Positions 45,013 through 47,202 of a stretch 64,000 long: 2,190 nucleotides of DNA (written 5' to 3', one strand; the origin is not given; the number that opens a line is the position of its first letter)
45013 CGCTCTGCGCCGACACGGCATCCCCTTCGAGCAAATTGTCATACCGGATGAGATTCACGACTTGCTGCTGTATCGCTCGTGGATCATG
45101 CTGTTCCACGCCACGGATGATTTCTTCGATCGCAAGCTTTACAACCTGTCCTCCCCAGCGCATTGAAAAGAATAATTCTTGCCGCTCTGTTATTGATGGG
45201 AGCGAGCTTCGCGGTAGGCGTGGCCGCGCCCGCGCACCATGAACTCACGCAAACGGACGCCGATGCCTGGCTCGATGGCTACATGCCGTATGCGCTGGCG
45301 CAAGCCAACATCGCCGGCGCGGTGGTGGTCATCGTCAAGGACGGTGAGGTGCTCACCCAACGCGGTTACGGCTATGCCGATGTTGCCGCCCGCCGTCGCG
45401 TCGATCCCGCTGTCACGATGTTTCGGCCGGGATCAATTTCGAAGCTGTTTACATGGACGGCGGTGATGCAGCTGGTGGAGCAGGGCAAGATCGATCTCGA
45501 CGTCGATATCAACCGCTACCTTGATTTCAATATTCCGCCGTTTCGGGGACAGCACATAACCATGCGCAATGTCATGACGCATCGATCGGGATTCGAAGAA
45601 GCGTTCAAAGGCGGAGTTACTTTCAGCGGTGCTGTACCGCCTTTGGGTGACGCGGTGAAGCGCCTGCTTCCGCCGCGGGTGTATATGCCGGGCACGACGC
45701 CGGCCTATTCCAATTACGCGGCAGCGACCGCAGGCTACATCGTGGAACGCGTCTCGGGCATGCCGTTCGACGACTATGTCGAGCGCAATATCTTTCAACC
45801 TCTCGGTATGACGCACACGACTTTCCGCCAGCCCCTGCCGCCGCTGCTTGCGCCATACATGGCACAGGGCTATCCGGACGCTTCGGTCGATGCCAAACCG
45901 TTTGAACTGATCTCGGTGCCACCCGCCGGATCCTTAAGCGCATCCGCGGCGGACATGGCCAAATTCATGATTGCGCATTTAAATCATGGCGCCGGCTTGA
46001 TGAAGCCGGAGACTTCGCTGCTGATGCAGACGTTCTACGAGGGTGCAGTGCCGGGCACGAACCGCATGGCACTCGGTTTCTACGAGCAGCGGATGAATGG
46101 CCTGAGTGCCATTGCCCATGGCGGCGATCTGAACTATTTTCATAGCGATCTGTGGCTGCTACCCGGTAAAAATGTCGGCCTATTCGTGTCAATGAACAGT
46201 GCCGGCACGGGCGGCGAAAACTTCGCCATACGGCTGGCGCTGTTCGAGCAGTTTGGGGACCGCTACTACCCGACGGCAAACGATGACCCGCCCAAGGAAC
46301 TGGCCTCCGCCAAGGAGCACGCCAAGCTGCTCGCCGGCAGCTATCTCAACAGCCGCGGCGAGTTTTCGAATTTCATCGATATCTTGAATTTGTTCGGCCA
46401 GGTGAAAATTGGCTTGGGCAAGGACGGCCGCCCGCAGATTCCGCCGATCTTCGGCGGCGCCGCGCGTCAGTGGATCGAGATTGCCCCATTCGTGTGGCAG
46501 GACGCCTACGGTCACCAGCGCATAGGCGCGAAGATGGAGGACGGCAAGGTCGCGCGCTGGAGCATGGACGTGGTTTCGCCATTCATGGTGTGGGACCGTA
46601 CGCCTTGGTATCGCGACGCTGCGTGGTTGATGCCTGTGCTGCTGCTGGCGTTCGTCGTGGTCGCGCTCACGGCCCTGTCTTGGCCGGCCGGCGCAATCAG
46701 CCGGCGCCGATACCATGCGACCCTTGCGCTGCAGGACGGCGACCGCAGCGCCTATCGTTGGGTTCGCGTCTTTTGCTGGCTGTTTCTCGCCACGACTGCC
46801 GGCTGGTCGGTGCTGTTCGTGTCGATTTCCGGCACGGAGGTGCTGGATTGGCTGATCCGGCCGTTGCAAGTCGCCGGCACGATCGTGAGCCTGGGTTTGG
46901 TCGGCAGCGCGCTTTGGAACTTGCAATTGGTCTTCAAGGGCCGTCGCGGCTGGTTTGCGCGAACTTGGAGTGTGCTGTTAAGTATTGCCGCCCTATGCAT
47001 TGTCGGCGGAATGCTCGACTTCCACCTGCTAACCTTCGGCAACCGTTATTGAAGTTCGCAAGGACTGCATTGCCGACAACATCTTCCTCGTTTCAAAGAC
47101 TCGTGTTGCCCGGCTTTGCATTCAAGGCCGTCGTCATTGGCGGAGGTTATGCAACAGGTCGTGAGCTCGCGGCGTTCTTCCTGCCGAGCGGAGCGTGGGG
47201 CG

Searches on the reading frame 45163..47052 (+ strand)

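Call 8: search_protein_families(library=pfam, proteins=[window:45163-47052:+], max_evalue=0.001)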
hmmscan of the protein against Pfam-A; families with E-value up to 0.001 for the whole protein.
window:45163-47052:+ (629 aa): 1 family
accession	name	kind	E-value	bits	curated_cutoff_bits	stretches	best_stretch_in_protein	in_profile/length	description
PF00144.29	Beta-lactamase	-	3.3e-62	211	27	1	45-354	9-318/329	Beta-lactamase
